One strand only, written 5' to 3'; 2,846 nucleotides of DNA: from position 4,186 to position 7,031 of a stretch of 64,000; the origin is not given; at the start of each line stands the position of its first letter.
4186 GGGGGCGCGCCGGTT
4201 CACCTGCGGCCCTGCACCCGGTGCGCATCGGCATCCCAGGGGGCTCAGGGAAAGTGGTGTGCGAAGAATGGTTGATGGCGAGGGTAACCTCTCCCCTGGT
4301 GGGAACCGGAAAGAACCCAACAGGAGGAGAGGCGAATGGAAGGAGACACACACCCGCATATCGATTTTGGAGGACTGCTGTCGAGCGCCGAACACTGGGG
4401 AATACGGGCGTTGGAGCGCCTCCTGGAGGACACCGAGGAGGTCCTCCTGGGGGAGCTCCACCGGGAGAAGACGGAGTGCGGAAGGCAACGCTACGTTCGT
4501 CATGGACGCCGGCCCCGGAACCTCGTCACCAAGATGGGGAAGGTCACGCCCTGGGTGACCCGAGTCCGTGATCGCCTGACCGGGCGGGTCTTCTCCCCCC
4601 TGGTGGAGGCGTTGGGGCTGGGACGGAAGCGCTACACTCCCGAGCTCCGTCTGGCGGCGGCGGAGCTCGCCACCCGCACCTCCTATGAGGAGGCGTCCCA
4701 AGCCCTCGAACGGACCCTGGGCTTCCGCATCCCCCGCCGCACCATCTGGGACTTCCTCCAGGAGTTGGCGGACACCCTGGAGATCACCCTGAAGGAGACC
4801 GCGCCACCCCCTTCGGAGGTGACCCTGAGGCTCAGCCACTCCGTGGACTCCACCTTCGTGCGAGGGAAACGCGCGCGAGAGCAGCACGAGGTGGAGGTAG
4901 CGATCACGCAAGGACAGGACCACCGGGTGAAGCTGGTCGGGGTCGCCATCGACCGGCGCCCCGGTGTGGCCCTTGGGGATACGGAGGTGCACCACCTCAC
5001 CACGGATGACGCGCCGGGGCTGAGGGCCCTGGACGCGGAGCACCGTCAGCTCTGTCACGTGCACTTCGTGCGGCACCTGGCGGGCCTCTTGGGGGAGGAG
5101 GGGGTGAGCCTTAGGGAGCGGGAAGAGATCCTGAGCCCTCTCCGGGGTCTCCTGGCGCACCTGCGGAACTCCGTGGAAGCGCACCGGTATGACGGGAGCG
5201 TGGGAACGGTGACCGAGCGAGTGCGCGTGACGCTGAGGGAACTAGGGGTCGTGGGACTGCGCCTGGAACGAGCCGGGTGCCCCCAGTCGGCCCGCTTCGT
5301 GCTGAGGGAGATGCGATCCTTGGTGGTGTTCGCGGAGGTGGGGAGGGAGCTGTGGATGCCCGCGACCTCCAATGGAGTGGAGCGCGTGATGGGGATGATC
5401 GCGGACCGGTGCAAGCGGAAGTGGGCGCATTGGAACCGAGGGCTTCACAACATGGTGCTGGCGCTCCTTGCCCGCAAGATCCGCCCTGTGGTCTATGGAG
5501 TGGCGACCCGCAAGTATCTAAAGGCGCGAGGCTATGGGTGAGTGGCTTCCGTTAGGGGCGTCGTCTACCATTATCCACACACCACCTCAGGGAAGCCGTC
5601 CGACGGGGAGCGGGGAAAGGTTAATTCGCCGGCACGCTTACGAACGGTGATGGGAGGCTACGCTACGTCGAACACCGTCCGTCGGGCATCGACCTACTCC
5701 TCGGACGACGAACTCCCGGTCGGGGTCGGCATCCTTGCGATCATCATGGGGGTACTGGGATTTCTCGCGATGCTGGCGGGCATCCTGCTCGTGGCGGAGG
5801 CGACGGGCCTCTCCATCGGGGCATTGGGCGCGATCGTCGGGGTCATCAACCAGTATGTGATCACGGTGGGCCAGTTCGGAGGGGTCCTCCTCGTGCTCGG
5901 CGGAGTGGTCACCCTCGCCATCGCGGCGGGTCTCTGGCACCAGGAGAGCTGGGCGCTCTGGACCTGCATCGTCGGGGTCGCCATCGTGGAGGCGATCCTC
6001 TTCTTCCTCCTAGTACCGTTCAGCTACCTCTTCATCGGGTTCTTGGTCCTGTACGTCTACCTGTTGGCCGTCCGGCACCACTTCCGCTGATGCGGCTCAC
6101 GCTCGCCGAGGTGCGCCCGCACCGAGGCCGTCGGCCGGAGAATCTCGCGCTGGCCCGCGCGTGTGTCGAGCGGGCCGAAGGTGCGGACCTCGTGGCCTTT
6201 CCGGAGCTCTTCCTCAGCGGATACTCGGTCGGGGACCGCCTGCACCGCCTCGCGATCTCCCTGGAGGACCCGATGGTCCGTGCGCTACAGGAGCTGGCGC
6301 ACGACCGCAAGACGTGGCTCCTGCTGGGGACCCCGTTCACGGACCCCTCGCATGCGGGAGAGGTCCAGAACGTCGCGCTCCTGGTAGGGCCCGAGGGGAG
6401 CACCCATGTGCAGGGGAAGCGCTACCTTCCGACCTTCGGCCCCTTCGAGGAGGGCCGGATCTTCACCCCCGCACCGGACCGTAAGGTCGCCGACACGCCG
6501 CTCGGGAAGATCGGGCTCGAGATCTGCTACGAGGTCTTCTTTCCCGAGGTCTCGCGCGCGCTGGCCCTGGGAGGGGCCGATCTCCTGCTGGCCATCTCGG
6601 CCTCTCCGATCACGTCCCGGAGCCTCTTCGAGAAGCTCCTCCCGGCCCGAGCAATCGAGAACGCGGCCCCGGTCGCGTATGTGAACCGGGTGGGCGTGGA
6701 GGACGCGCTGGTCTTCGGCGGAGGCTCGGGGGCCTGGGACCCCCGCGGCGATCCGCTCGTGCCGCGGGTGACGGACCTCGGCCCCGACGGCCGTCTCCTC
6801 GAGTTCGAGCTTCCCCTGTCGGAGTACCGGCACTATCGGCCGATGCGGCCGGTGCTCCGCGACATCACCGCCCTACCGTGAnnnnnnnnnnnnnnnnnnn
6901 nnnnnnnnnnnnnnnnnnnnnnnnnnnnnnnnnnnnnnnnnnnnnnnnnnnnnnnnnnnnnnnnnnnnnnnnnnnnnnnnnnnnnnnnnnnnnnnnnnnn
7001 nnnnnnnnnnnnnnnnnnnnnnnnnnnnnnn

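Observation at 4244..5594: Intact IS256-family insertion sequence with TIRs and a 9-bp target-site duplication, inserted in a divergent promoter region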

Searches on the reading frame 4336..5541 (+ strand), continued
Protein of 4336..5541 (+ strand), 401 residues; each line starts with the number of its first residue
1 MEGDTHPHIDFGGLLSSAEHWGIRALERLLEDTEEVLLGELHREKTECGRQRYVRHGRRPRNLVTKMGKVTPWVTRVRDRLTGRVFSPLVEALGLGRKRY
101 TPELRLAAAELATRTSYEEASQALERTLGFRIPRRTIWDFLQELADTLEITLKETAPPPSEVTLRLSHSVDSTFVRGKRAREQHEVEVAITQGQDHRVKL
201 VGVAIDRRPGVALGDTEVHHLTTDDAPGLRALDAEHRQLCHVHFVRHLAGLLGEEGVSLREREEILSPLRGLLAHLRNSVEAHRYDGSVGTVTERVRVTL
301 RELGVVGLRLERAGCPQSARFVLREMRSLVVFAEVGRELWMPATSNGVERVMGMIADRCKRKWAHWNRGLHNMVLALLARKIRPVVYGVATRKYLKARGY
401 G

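Call 35: search_solved_structures(query=A1, max_evalue=1)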
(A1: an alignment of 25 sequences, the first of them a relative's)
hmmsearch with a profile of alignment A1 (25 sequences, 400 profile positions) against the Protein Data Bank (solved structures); distinct sequences matched with E-value up to 1: 0.
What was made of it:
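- Tried and rejected: A profile search of PDB sequences with the 25-sequence alignment found nothing at E<=1 (call 35).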

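Call 48: predict_structure(alignment_id=A1)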
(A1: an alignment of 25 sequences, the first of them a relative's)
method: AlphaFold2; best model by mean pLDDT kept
length: 401 residues; sequences in the alignment: 25
mean_pLDDT: 76.9   pTM: 0.68
mean pLDDT of the five models: 76.9, 75.8, 72.4, 71.9, 69.8
residues with pLDDT >= 90: 89; 70-90: 203; 50-70: 79; < 50: 30
segments of 3 or more residues with pLDDT < 50: 1-5, 158-164, 331-346
pLDDT, mean of each block of 10 residues (from residue 1): 49 71 83 89 89 92 89 92 90 84 91 83 90 90 88 62 60 66 76 64 80 76 70 70 83 93 89 75 61 76 91 92 76 40 49 69 58 80 79 75 42
secondary structure, 60 per line:
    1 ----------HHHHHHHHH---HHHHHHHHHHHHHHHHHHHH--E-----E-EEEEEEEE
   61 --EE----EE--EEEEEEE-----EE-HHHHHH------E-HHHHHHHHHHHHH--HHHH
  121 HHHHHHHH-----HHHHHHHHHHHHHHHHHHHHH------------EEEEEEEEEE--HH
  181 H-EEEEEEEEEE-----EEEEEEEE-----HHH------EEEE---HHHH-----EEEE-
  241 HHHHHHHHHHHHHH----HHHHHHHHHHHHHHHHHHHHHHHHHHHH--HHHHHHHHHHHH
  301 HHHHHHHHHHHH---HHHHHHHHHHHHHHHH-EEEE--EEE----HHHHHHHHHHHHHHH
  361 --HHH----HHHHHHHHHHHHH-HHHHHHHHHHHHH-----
elements in order: H11-19 H23-42 E53-60 E73-79 H88-93 H102-114 H117-128 H134-154 E167-176 E183-192 E198-205 E220-223 H227-230 E236-239 H241-254 H259-286 H289-312 H316-331 E333-336 E339-341 H346-360 H370-382 H384-396
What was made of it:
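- On Mutator-like (p-MULT) DDE transposase superfamily: Four helices span residues 241-331 between strand 236-239 and E349 (call 48).
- The AlphaFold2 model (pLDDT 76.9) shows the beta-strand core followed by four helices at residues 241-331 (call 48).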

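Call 50: fold_search(model_id=the predicted structure, library=pdb)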
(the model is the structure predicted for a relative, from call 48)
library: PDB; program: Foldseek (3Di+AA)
matches with E <= 10: 335; with E <= 0.001: 7
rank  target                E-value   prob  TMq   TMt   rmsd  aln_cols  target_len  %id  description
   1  6xg8_A                3.6e-09  1.00  0.53  0.53   9.9       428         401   15  ISCth4 transposase, pre-cleaved complex, PCC (released 2020-10-14)
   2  6xgx_A                1.1e-08  1.00  0.54  0.54   9.3       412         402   15  ISCth4 transposase, strand transfer complex 1, STC1 (released 2020-10-14)
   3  6xgw_B                4.8e-06  1.00  0.43  0.47   9.7       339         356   14  ISCth4 transposase, pre-reaction complex, PRC (released 2020-10-14)
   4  6xgx_B                1.1e-05  1.00  0.41  0.46   8.9       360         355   13  ISCth4 transposase, strand transfer complex 1, STC1 (released 2020-10-14)
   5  6xg8_B                1.3e-05  1.00  0.43  0.48   9.4       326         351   13  ISCth4 transposase, pre-cleaved complex, PCC (released 2020-10-14)
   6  4d1q_H                6.0e-04  0.94  0.19  0.16  21.1       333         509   10  Hermes transposase bound to its terminal inverted repeat (released 2014-07-30)
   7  4d1q_G                9.9e-04  0.97  0.22  0.19  20.5       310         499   12  Hermes transposase bound to its terminal inverted repeat (released 2014-07-30)
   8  8sjd_A                1.2e-03  0.97  0.23  0.20  21.6       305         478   10  Cryo-EM structure of the Hermes transposase bound to two right-ends of its DNA transposon. (released 2023-08-02)
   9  2bw3_A                1.6e-03  0.80  0.17  0.14  21.7       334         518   11  Three-dimensional structure of the Hermes DNA transposase (released 2005-07-28)
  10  8edg_A                3.0e-03  0.82  0.22  0.18  22.2       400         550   12  Cryo-EM structure of the Hermes transposase bound to two left-ends of its DNA transposon (released 2023-08-02)
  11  4d1q_A                3.3e-03  0.92  0.23  0.19  20.3       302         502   10  Hermes transposase bound to its terminal inverted repeat (released 2014-07-30)
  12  6dww_A                3.7e-03  0.82  0.21  0.18  22.4       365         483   11  Hermes transposase deletion dimer complex with (A/T) DNA and Mn2+ (released 2018-09-19)
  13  8sjd_D                6.5e-03  0.82  0.21  0.18  20.8       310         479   10  Cryo-EM structure of the Hermes transposase bound to two right-ends of its DNA transposon. (released 2023-08-02)
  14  4d1q_B                6.8e-03  0.63  0.18  0.15  21.0       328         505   11  Hermes transposase bound to its terminal inverted repeat (released 2014-07-30)
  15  6dwz_A                7.5e-03  0.87  0.23  0.20  20.9       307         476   10  Hermes transposase deletion dimer complex with (C/G) DNA (released 2018-09-19)
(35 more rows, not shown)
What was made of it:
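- On Mutator-like (p-MULT) DDE transposase superfamily: The best fold match is the ISCth4 transposase at E 3.6e-9, followed by Hermes (call 50).
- Its best PDB match is the ISCth4 (IS256 family) transposase: E 3.6e-9, TM 0.53 over about 420 columns (call 50). The best structural match is the IS256-family ISCth4 transposase (call 50).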

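Call 53: search_protein_families(library=ncbifam, alignment_id=A1, max_evalue=0.001)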
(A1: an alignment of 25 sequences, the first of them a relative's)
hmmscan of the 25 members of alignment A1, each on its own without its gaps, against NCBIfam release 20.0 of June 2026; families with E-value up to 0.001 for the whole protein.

A. member 1, P0001 (401 aa): 5 families
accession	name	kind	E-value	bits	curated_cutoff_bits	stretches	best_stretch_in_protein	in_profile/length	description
NF041731.2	transpos_ISH6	equivalog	1.1e-67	228.6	240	1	23-384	31-406/414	ISH6 family transposase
NF033572.1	transpos_ISKra4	equivalog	5.1e-16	58.8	205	1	23-198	37-219/422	ISKra4 family transposase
NF033529.1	transpos_ISLre2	equivalog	6.9e-12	45.3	200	1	68-190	1-125/382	ISLre2 family transposase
NF033517.1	transpos_IS66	equivalog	7.2e-06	25.3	180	1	107-355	96-340/387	IS66 family transposase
NF033543.2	transpos_IS256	equivalog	3.1e-05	23.2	150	0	39-148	6-109/338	IS256 family transposase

B. families by the number of members that match (of 25 scanned): 6 families
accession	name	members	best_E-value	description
NF041731.2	transpos_ISH6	25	1.3e-73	ISH6 family transposase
NF033572.1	transpos_ISKra4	25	2.3e-18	ISKra4 family transposase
NF033529.1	transpos_ISLre2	24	3.8e-13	ISLre2 family transposase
NF033517.1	transpos_IS66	19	5.7e-14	IS66 family transposase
NF033543.2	transpos_IS256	16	1.1e-10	IS256 family transposase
NF033587.1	transpos_IS6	2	6.2e-05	IS6 family transposase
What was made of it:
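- On ISH6 family: ISH6 is the best family for 25 of 25 homologues (call 53).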

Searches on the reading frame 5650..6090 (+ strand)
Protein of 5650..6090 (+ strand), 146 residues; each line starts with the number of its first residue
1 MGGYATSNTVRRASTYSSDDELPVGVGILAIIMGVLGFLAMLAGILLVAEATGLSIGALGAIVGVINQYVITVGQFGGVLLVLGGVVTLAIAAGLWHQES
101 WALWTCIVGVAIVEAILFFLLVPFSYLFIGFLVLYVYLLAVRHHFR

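Call 18: find_encoding_contigs(protein=window:5650-6090:+, flank=4000, max_places=10)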
Protein window:5650-6090:+ (146 aa): 1 contig read that carries it; 1 place shown.
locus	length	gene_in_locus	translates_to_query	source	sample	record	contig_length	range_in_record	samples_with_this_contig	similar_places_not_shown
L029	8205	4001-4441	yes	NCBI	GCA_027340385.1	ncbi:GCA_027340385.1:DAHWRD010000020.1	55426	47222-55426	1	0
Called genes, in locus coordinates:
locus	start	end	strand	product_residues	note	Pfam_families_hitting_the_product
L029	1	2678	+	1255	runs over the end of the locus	-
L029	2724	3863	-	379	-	PF04389:Peptidase_M28 (weak), PF01546:Peptidase_M20, PF07687:M20_dimer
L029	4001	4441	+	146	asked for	-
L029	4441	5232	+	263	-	PF00795:CN_hydrolase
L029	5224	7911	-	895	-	PF00330:Aconitase, PF00694:Aconitase_C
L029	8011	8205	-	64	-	?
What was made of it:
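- Tried and rejected: The membrane-protein look-up gave the empty site instead (call 18).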

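Call 29: search_protein_families(library=pfam, proteins=[window:5650-6090:+], max_evalue=0.001)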
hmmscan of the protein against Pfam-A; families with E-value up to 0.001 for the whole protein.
window:5650-6090:+ (146 aa): 0 families

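Call 34: search_protein_families(library=ncbifam, proteins=[window:5650-6090:+], max_evalue=0.00001)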
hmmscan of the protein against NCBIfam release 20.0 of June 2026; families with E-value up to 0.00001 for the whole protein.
window:5650-6090:+ (146 aa): 0 families

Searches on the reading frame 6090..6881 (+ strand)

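Call 29: search_protein_families(library=pfam, proteins=[window:6090-6881:+], max_evalue=0.001)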
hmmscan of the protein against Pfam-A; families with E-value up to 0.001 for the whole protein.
window:6090-6881:+ (263 aa): 1 family
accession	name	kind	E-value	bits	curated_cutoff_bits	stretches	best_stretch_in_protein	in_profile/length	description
PF00795.27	CN_hydrolase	-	6.5e-37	127.7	23.2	1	15-224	14-232/256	Carbon-nitrogen hydrolase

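Call 34: search_protein_families(library=ncbifam, proteins=[window:6090-6881:+], max_evalue=0.00001)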
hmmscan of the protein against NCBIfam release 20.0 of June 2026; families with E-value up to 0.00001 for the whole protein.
window:6090-6881:+ (263 aa): 9 families
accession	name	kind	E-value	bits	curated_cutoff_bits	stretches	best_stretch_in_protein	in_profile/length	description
NF010588.0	PRK13981.1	equivalog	4.1e-32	111.3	479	1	1-221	5-227/546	NAD+ synthase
NF040852.1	nitrile_Arch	equivalog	5.7e-19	68.3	500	1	6-225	6-222/262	nitrilase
NF007757.0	PRK10438.1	equivalog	6.4e-19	68.2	249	1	17-259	20-250/256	amidohydrolase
TIGR03381.1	agmatine_aguB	equivalog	1e-17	64.4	410.25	1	17-222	16-237/279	N-carbamoylputrescine amidase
NF043013.1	DeGluthAmidYersProt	equivalog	1.3e-14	54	500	1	58-206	61-218/278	deaminated glutathione amidase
TIGR00546.1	lnt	equivalog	2.4e-12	46.7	132.9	1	28-203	194-385/395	apolipoprotein N-acyltransferase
NF002730.0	PRK02628.1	equivalog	2.8e-12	45.6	473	1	21-175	37-208/677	NAD(+) synthase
NF033621.1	de_GSH_amidase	exception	2e-09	37.2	355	1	28-204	26-206/260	deaminated glutathione amidase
NF009803.0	PRK13287.1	equivalog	3.9e-09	35.7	406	1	29-208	50-227/333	formamidase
